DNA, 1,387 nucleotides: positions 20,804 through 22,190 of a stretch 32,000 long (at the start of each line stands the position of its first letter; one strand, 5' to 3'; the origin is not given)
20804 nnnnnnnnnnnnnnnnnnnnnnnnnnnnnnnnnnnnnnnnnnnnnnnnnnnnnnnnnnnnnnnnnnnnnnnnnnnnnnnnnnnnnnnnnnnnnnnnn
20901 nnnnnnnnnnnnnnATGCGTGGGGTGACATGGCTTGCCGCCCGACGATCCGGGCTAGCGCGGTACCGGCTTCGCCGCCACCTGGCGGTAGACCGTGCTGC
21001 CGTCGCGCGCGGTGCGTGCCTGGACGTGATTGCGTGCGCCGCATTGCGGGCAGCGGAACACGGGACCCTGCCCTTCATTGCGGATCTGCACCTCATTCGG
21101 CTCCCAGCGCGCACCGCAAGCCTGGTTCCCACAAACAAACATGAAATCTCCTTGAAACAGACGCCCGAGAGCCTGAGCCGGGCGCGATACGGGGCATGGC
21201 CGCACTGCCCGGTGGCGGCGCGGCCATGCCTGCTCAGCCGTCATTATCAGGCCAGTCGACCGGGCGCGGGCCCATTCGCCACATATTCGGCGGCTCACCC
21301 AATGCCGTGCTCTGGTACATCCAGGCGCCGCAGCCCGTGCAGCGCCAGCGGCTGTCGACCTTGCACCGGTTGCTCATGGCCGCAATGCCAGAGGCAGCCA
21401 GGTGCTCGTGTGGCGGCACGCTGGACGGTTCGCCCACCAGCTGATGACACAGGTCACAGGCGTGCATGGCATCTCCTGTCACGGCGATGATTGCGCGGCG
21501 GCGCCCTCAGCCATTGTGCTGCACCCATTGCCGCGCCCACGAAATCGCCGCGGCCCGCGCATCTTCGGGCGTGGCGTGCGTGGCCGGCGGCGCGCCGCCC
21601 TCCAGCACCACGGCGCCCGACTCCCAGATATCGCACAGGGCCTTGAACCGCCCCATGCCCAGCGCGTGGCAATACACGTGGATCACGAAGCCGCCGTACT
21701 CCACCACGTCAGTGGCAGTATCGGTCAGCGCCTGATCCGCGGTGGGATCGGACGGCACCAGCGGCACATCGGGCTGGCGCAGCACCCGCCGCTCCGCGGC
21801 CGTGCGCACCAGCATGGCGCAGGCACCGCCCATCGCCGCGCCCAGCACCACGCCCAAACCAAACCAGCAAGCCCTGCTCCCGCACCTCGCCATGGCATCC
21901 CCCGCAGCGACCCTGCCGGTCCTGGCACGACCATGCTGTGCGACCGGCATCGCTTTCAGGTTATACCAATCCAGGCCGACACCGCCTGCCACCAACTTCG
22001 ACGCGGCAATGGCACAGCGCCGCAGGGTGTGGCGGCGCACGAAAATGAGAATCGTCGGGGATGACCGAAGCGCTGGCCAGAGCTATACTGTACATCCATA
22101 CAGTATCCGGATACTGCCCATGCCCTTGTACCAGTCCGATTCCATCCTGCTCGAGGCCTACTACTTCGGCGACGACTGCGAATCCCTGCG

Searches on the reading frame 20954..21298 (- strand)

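Call 7: search_protein_families(library=pfam, proteins=[window:20954-21298:-], max_evalue=0.1)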
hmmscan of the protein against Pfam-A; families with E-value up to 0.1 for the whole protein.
window:20954-21298:- (114 aa): 10 families
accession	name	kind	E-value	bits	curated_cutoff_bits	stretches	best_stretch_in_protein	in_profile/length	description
PF04606.18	Ogr_Delta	-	0.00025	21.4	26.3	0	82-97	1-16/47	Ogr/Delta-like zinc finger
PF20120.5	DUF6510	-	0.0026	18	26.4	1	44-90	14-61/86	Family of unknown function (DUF6510)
PF24463.1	DUF7577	-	0.011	15.8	28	1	82-91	4-13/27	Domain of unknown function (DUF7577)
PF10122.14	Zn_ribbon_Com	-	0.011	15.7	22.9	1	82-96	26-40/52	Mu-like prophage protein Com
PF14354.12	Lar_restr_allev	-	0.013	16.1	28.6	0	56-102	9-45/58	Restriction alleviation protein Lar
PF25206.1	DUF7836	-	0.016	15.5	26.7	1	60-99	12-51/59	Domain of unknown function (DUF7836)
PF07754.17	HVO_2753_ZBP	-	0.039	14.2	33.2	1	71-105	7-41/46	Small zinc finger protein HVO_2753-like, Zn-binding pocket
PF23451.1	Zn_ribbon_PaaD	-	0.066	13.3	27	1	71-104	5-36/53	PaaD zinc beta ribbon domain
PF23783.1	Zn_ribbon_TiaS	-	0.087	13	27.3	0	75-92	14-31/41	TiaS C-terminal zinc ribbon domain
PF14952.11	zf-tcix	-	0.098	12.7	31.2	0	82-92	12-22/42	Putative treble-clef, zinc-finger, Zn-binding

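Call 8: search_protein_families(library=ncbifam, proteins=[window:20954-21298:-], max_evalue=0.1)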
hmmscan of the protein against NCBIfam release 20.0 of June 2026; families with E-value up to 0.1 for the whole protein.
window:20954-21298:- (114 aa): 3 families
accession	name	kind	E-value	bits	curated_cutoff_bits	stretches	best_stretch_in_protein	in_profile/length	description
NF011481.0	PRK14890.1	equivalog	0.0013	18.8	61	1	70-105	17-52/61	putative Zn-ribbon RNA-binding protein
NF003161.0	PRK04136.1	equivalog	0.061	12.9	54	0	83-98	17-32/49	50S ribosomal protein L40e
TIGR04104.1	cxxc_20_cxxc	subfamily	0.096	13.1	45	0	61-99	6-44/93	TIGR04104 family putative zinc finger protein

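Call 69: search_protein_families(library=phrogs, proteins=[window:20954-21298:-], max_evalue=0.01)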
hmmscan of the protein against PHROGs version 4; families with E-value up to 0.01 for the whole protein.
window:20954-21298:- (114 aa): 0 families

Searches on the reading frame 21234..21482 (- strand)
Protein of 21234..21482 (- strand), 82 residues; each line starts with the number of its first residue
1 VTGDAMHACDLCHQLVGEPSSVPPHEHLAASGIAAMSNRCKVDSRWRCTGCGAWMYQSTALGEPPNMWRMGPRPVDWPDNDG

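Call 7: search_protein_families(library=pfam, proteins=[window:21234-21482:-], max_evalue=0.1)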
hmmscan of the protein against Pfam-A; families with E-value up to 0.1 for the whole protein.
window:21234-21482:- (82 aa): 1 family
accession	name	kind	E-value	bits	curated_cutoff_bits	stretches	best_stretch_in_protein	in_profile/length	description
PF23145.1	Zf_2nd_IFT121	-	0.05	13.7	25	0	43-59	14-30/45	IFT121, second zinc finger domain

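Call 8: search_protein_families(library=ncbifam, proteins=[window:21234-21482:-], max_evalue=0.1)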
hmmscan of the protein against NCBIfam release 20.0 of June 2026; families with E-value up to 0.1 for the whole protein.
window:21234-21482:- (82 aa): 0 families

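Call 69: search_protein_families(library=phrogs, proteins=[window:21234-21482:-], max_evalue=0.01)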
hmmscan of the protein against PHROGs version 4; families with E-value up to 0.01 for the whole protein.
window:21234-21482:- (82 aa): 1 family
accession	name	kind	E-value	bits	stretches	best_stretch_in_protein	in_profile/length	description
phrog_27215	-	unknown function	0.00025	22.3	1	5-55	9-57/78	-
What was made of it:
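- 21234..21482 (-): Neighbouring small Cys-rich ORF (82 aa) with a relative in a viral contig. This is context, not part of the operon. It also hits phrog_27215 at E 2.5e-4 (call 69).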

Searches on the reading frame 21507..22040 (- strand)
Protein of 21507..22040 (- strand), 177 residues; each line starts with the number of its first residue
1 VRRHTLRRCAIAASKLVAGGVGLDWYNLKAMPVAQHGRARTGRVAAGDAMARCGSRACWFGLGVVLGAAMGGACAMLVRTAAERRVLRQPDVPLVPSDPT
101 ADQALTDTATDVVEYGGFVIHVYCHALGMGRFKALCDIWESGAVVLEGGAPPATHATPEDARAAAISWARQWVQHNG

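Call 7: search_protein_families(library=pfam, proteins=[window:21507-22040:-], max_evalue=0.1)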
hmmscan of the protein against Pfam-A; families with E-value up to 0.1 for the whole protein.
window:21507-22040:- (177 aa): 0 families

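Call 8: search_protein_families(library=ncbifam, proteins=[window:21507-22040:-], max_evalue=0.1)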
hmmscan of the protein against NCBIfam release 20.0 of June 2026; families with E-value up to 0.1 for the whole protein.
window:21507-22040:- (177 aa): 1 family
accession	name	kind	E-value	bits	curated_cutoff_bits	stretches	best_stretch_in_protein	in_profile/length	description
NF046097.1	CV_2116_dom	domain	0.084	13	58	0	113-173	2-65/75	CV_2116 domain-containing protein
